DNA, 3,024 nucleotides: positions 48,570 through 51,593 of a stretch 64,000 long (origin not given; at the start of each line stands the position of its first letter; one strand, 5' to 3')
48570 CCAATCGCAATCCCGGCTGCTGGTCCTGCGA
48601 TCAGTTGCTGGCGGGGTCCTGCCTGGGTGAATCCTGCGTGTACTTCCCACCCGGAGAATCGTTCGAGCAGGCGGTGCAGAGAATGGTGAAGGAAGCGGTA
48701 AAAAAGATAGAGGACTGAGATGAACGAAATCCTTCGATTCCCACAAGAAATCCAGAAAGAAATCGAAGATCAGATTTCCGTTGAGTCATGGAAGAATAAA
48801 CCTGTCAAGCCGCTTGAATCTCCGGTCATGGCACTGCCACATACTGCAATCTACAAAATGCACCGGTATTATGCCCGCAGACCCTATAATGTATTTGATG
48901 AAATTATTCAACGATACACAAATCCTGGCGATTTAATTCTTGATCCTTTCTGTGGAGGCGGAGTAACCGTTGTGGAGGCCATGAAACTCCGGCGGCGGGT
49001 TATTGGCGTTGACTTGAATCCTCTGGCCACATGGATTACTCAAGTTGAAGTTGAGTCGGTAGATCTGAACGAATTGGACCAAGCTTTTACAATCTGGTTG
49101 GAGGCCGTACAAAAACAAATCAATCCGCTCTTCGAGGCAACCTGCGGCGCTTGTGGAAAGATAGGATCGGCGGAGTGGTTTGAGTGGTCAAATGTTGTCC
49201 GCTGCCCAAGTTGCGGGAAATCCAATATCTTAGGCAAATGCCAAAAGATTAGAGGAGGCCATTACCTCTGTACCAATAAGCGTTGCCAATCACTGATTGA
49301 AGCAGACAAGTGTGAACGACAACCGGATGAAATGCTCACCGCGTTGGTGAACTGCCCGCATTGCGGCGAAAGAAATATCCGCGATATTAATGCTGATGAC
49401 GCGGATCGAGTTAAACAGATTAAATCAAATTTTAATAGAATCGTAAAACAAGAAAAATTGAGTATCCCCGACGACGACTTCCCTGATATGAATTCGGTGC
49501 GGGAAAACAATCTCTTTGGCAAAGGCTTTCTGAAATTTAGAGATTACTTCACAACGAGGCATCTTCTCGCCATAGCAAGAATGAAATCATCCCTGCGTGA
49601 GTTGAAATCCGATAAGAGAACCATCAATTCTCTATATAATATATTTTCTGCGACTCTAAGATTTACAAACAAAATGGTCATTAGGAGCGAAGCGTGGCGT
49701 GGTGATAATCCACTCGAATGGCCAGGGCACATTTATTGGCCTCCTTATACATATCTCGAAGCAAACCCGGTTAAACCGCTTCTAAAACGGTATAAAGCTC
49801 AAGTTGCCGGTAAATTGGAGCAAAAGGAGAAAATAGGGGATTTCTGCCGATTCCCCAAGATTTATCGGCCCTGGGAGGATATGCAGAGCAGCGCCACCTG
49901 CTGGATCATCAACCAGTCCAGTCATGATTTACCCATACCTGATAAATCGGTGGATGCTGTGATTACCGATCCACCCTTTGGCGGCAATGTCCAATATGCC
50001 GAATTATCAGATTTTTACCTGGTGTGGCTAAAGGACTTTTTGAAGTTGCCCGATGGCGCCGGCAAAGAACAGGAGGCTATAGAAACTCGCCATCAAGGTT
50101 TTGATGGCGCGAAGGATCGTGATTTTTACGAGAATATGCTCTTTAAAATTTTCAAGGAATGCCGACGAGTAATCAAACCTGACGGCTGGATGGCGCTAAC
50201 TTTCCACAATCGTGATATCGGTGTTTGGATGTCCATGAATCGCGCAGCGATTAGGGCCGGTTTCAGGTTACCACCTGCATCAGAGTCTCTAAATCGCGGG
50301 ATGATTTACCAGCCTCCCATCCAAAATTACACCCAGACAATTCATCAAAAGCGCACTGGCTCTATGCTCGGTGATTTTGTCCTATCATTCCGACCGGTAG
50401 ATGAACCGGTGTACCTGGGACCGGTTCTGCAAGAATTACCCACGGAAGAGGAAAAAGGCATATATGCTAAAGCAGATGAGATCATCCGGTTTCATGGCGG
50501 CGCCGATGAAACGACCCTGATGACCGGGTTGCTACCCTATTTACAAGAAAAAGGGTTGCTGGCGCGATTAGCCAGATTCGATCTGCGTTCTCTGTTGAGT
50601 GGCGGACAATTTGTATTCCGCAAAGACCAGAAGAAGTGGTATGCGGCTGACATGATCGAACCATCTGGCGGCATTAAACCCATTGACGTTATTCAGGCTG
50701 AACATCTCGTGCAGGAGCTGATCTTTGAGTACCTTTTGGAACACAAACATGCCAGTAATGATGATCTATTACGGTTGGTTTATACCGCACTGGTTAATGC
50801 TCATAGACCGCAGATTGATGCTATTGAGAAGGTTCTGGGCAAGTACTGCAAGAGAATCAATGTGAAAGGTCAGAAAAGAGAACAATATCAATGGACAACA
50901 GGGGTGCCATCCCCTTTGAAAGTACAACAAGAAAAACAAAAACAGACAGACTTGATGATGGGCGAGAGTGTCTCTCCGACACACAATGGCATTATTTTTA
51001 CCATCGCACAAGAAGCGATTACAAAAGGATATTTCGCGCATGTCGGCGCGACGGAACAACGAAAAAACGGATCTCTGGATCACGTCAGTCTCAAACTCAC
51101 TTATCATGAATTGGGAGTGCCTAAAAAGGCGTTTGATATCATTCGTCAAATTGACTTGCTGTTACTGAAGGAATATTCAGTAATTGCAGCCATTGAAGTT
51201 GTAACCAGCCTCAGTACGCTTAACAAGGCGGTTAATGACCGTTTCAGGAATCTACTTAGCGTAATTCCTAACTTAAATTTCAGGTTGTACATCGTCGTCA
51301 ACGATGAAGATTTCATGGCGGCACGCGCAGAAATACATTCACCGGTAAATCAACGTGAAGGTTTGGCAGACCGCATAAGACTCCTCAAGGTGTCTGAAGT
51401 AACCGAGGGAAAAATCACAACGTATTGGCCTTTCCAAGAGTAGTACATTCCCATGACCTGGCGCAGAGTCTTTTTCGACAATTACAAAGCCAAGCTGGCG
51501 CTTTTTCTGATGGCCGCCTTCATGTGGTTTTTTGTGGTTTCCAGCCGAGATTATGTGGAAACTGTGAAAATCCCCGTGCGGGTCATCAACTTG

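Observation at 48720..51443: Solitary DUF1156/COG1743 Zn-ribbon adenine methyltransferase embedded between housekeeping genes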

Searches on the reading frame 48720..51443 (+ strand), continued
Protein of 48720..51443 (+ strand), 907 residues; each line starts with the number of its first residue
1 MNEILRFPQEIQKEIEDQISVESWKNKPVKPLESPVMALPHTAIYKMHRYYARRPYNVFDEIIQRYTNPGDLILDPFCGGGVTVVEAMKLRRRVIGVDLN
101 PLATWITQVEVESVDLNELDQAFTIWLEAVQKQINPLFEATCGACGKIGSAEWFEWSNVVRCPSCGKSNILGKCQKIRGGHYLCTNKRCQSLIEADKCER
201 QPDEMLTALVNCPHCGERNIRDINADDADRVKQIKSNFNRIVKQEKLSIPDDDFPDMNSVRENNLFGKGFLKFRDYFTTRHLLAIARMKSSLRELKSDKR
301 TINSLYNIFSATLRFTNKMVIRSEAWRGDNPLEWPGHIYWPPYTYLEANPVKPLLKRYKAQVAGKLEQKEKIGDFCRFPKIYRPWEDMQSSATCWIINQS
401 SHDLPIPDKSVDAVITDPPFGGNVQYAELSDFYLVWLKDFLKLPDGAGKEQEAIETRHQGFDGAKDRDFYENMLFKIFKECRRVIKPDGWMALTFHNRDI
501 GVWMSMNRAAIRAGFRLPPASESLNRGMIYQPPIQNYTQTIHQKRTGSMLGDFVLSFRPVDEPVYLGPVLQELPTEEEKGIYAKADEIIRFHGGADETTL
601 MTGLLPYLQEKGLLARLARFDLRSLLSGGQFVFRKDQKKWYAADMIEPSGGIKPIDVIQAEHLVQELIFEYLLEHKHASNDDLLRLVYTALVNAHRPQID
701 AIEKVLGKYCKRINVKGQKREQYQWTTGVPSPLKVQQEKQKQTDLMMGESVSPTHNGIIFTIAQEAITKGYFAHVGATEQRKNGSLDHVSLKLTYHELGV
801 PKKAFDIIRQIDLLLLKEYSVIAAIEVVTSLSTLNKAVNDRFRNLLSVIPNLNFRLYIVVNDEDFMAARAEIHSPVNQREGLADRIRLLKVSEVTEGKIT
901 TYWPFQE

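Call 78: search_dna_similar(query=window:48720-51440:+, collection=phages, mode=protein, max_rows=10)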
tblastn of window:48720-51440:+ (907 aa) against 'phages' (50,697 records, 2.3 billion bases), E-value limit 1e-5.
Records with a match: 36; places in all: 36; records where one place covers at least 80% of the query: 0.
Best place of each record, by identity: <60% 36.
By first word of the organism name: Streptomyces 22; Mycobacterium 8; Tenacibaculum 3; Geobacillus 2; Bacteriophage 1.
By host as written in the record: Streptomyces lividans JI 1326 15; Streptomyces griseus ATCC 10137 5; Mycobacterium smegmatis mc#155 4; Mycobacterium smegmatis mc2 155 4; - 3; Tenacibaculum maritimum 3; Streptomyces xanthochromogenes NRRL B-5410 1; Streptomyces lividans JI1326 1.
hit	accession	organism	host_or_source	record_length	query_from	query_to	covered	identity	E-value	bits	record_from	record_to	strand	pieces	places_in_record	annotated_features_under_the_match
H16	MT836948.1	Bacteriophage sp.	human fecal samples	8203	17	619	66%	21.7%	3e-22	109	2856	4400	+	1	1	record has no annotation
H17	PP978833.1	Streptomyces phage Emaanora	Streptomyces lividans JI 1326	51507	2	125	14%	29.0%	2e-7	61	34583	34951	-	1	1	51: DNA methyltransferase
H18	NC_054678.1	Streptomyces phage Yasdnil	Streptomyces griseus ATCC 10137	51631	2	125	14%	28.2%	4e-7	61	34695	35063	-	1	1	48: DNA methyltransferase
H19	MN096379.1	Streptomyces phage Yasdnil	Streptomyces griseus ATCC 10137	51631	2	125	14%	28.2%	4e-7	61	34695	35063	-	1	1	48: DNA methylase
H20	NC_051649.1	Mycobacterium phage Doug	Mycobacterium smegmatis mc#155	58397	56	164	8%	47.2%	2e-6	77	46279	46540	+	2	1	68: DNA methylase | 69: hypothetical protein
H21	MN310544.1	Mycobacterium phage Doug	Mycobacterium smegmatis mc#155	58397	56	164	8%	47.2%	2e-6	77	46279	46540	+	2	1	68: DNA methylase | 69: hypothetical protein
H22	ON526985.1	Streptomyces phage Ejemplo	Streptomyces griseus ATCC 10137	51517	5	125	13%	27.3%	2e-6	59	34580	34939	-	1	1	47: DNA methyltransferase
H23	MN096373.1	Streptomyces phage TuanPN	Streptomyces griseus ATCC 10137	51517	5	125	13%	27.3%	2e-6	59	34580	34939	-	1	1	47: DNA methylase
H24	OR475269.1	Streptomyces phage BarryBee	Streptomyces lividans JI 1326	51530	5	125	13%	27.3%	2e-6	59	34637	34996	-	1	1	51: DNA methyltransferase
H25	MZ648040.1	Streptomyces phage Triste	Streptomyces lividans JI 1326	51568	5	125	13%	27.3%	2e-6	59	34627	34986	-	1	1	49: DNA methylase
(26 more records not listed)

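Call 93: find_homologous_proteins(query=L007:10725-13178:+, max_evalue=0.00001)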
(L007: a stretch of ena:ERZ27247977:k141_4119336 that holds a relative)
Query L007:10725-13178:+ (818 aa): 1257 proteins with E <= 0.00001 among 8000 candidates; the best 120 are listed.
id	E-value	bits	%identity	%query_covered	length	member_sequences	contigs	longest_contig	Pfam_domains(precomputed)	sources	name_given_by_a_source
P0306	0.0e+0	1706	91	100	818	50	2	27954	-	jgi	jgi:hypothetical protein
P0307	0.0e+0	1685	91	100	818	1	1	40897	-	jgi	jgi:hypothetical protein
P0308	0.0e+0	1684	90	100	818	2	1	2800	-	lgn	-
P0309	0.0e+0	1676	90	100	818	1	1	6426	-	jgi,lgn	jgi:hypothetical protein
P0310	0.0e+0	1674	90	100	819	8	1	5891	-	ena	-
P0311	0.0e+0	1672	89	100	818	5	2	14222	-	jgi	jgi:hypothetical protein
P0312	0.0e+0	1671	89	100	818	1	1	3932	-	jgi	jgi:hypothetical protein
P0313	0.0e+0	1671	90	100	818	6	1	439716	-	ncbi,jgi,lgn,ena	ncbi:MAG: hypothetical protein ABSE89_08765 [Sedimentisphaerales bacterium]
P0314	0.0e+0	1670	89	100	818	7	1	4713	-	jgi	jgi:hypothetical protein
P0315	0.0e+0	1665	89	100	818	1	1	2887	-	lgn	-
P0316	0.0e+0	1661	88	100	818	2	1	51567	-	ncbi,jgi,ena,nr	ncbi:MAG TPA: hypothetical protein VMX13_07960 [Sedimentisphaerales bacterium]|nr:hypothetical prote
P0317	0.0e+0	1660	89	100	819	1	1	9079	-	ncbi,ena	-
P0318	0.0e+0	1658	89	100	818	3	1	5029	-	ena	-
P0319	0.0e+0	1658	88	100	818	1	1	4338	-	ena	-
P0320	0.0e+0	1657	89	100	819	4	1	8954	-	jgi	-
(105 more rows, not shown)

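Call 96: search_protein_families(library=padloc, proteins=[L083:6001-7341:+, L083:7383-8381:+, L083:8381-9247:+, L086:6189-7385:+, L086:7381-8367:+, L086:8375-9214:+], max_evalue=0.00001)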
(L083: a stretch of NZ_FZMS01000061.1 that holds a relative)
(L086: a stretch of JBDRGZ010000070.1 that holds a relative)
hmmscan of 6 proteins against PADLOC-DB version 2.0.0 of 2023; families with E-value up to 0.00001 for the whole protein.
L083:6001-7341:+ (447 aa): 20 families
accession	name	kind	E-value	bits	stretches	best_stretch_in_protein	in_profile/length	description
PDLC02541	PglX|PglXI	-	1.1e-36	124.4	2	160-436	352-593/919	PglXI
PDLC03367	MTase_II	-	3.7e-33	112.7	2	13-145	13-142/633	Type II methyltransferase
PDLC03346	MTase_II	-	6.3e-28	95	2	330-436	605-707/1068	Type II methyltransferase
PDLC03312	MTase_II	-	2.2e-21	73.4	1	193-434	1017-1231/1344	Type II methyltransferase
PDLC03319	MTase_II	-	5.8e-21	72.9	1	21-431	3-388/503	Type II methyltransferase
PDLC03239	MTase_II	-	1.5e-18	64.8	1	18-110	67-160/442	Type II methyltransferase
PDLC03353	MTase_II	-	4.4e-12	44.1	0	325-416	21-86/260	Type II methyltransferase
PDLC03371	MTase_II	-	6.5e-12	43.5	0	24-72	193-241/260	Type II methyltransferase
PDLC03322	MTase_II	-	1.3e-11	42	1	43-106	66-129/446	Type II methyltransferase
PDLC03380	MTase_II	-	3.2e-10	37.8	0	328-413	258-341/393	Type II methyltransferase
PDLC02189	DUF1156_MTase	-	5.9e-10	36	1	297-430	512-645/944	-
PDLC03325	MTase_II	-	1.5e-09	35.1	0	34-113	84-162/426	Type II methyltransferase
PDLC03387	MTase_II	-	7.7e-08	29.8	0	27-73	219-265/289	Type II methyltransferase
PDLC03265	MTase_II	-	6.9e-07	27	0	21-73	266-318/333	Type II methyltransferase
PDLC03228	MTase_II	-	7.7e-07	27.2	0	325-350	13-36/227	Type II methyltransferase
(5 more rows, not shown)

L083:7383-8381:+ (333 aa): 0 families

L083:8381-9247:+ (289 aa): 50 families (the best 25 are shown)
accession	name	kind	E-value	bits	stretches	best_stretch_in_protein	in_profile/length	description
PDLC03353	MTase_II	-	5.4e-40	135.6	2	15-112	159-255/260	Type II methyltransferase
PDLC03363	MTase_II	-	6.7e-27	92.6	1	12-252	22-262/294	Type II methyltransferase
PDLC03371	MTase_II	-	9.2e-25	85.6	1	27-113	171-258/260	Type II methyltransferase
PDLC03350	MTase_II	-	2.2e-23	81.2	1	16-112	206-300/312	Type II methyltransferase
PDLC03387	MTase_II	-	2.6e-23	80.6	1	41-112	209-281/289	Type II methyltransferase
PDLC03391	MTase_II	-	1.3e-21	74.7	1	9-279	102-379/381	Type II methyltransferase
PDLC03351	MTase_II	-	2.3e-18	64.5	1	28-150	108-237/348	Type II methyltransferase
PDLC03299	MTase_II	-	5.6e-18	63.4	1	40-110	190-260/296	Type II methyltransferase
PDLC03260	MTase_II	-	5.9e-17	59.6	1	17-107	219-307/349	Type II methyltransferase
PDLC03284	MTase_II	-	2.4e-16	58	1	5-281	53-359/361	Type II methyltransferase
PDLC03339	MTase_II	-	1.1e-15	55.3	1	54-109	218-273/399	Type II methyltransferase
PDLC03283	MTase_II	-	5.9e-15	53.4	1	39-111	202-275/352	Type II methyltransferase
PDLC03239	MTase_II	-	5.9e-15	52.9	2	119-243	268-396/442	Type II methyltransferase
PDLC03714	oMTase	-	7e-15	53.2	1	35-115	185-265/279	orphan methyltransferase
PDLC03305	MTase_II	-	1.5e-14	52.1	1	45-113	182-248/513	Type II methyltransferase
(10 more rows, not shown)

L086:6189-7385:+ (399 aa): 13 families
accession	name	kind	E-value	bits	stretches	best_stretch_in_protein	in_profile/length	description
PDLC02541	PglX|PglXI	-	2.4e-42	143.1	1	56-363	319-593/919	PglXI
PDLC03346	MTase_II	-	1.3e-31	107.3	1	51-372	427-716/1068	Type II methyltransferase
PDLC03319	MTase_II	-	9.4e-25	85.4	1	48-358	100-388/503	Type II methyltransferase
PDLC03312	MTase_II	-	3.4e-21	72.7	1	222-396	1091-1269/1344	Type II methyltransferase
PDLC03367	MTase_II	-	1.5e-16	57.9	1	118-392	223-476/633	Type II methyltransferase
PDLC03353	MTase_II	-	3.6e-09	34.6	1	246-344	13-87/260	Type II methyltransferase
PDLC03380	MTase_II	-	4.8e-09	33.9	1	254-340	256-341/393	Type II methyltransferase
PDLC03371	MTase_II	-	1.4e-06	26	1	238-346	7-103/260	Type II methyltransferase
PDLC03325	MTase_II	-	1.5e-06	25.2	1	216-336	253-360/426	Type II methyltransferase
PDLC03239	MTase_II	-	5.3e-06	23.4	1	238-338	260-369/442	Type II methyltransferase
PDLC03299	MTase_II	-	8.3e-06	23.5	0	238-271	11-44/296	Type II methyltransferase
PDLC03322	MTase_II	-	8.7e-06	22.8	0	226-309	229-312/446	Type II methyltransferase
PDLC03265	MTase_II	-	9.6e-06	23.2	0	240-270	23-53/333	Type II methyltransferase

L086:7381-8367:+ (329 aa): 1 family
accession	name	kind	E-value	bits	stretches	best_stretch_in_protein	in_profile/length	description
PDLC03534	REase_II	-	1.8e-08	31.9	1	170-313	178-326/351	Type II restriction enzyme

L086:8375-9214:+ (280 aa): 41 families (the best 25 are shown)
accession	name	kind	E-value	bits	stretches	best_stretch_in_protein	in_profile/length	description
PDLC03353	MTase_II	-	2.5e-34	117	2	11-113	151-251/260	Type II methyltransferase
PDLC03363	MTase_II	-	7.7e-29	99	1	17-279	25-292/294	Type II methyltransferase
PDLC03391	MTase_II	-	3.9e-28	96.2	1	11-279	102-379/381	Type II methyltransferase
PDLC03350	MTase_II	-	6.3e-24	82.9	1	3-121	192-307/312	Type II methyltransferase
PDLC03387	MTase_II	-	1.5e-23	81.4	1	42-118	208-283/289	Type II methyltransferase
PDLC03371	MTase_II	-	1.6e-21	75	1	31-115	173-258/260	Type II methyltransferase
PDLC03351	MTase_II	-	1.4e-18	65.3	1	52-151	131-236/348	Type II methyltransferase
PDLC03305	MTase_II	-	1.6e-17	62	1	45-111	180-244/513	Type II methyltransferase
PDLC03260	MTase_II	-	5.9e-16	56.3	1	21-122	221-320/349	Type II methyltransferase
PDLC03299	MTase_II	-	8.4e-16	56.3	1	47-110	195-258/296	Type II methyltransferase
PDLC03714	oMTase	-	2.6e-15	54.6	1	36-114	184-262/279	orphan methyltransferase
PDLC04134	mad2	-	9.3e-15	52.4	1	57-184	280-371/492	mads_2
PDLC03228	MTase_II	-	6.2e-14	50.4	1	47-112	143-208/227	Type II methyltransferase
PDLC03376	MTase_II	-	4.1e-13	47.7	1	59-151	48-142/249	Type II methyltransferase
PDLC03320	MTase_II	-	2.4e-12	44.7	1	22-118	183-283/289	Type II methyltransferase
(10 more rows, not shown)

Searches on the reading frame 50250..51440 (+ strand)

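Call 19: search_protein_families(library=pfam, proteins=[window:50250-51440:+], max_evalue=10)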
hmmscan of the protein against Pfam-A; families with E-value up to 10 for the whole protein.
window:50250-51440:+ (397 aa): 3 families
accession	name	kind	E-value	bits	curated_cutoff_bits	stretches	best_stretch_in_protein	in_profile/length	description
PF20849.2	TelK_muzzle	-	0.031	14.8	27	1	294-381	31-117/118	Protelomerase, muzzle domain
PF00937.23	CoV_nucleocap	-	0.13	11.7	30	1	155-224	267-330/342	Coronavirus nucleocapsid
PF07366.18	SnoaL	-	0.17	12.1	28.4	1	327-393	42-114/126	SnoaL-like polyketide cyclase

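Call 59: search_protein_families(library=ncbifam, proteins=[window:50400-51440:+], max_evalue=1)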
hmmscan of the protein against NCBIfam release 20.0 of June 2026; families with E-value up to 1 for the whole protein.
window:50400-51440:+ (347 aa): 1 family
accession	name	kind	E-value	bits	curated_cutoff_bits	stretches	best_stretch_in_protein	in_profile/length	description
NF045581.1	PG0541_fam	equivalog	0.14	12.2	45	0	175-210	33-68/91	PG0541 family transporter-associated protein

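Call 60: search_protein_families(library=padloc, proteins=[window:50400-51440:+], max_evalue=1)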
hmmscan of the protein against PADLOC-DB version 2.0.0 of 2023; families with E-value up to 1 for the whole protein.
window:50400-51440:+ (347 aa): 0 families

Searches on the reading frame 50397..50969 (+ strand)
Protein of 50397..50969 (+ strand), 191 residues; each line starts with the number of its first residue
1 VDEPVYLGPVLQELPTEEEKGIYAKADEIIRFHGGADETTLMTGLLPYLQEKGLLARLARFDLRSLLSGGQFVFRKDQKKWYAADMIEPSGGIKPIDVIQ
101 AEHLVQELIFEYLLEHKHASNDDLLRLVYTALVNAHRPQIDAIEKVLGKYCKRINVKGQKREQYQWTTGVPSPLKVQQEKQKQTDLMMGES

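Call 75: search_protein_families(library=pfam, proteins=[window:50397-50969:+], max_evalue=10)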
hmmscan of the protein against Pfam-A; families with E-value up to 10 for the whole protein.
window:50397-50969:+ (191 aa): 1 family
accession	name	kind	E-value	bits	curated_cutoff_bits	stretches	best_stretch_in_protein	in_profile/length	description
PF00937.23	CoV_nucleocap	-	0.036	13.6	30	1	106-175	267-330/342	Coronavirus nucleocapsid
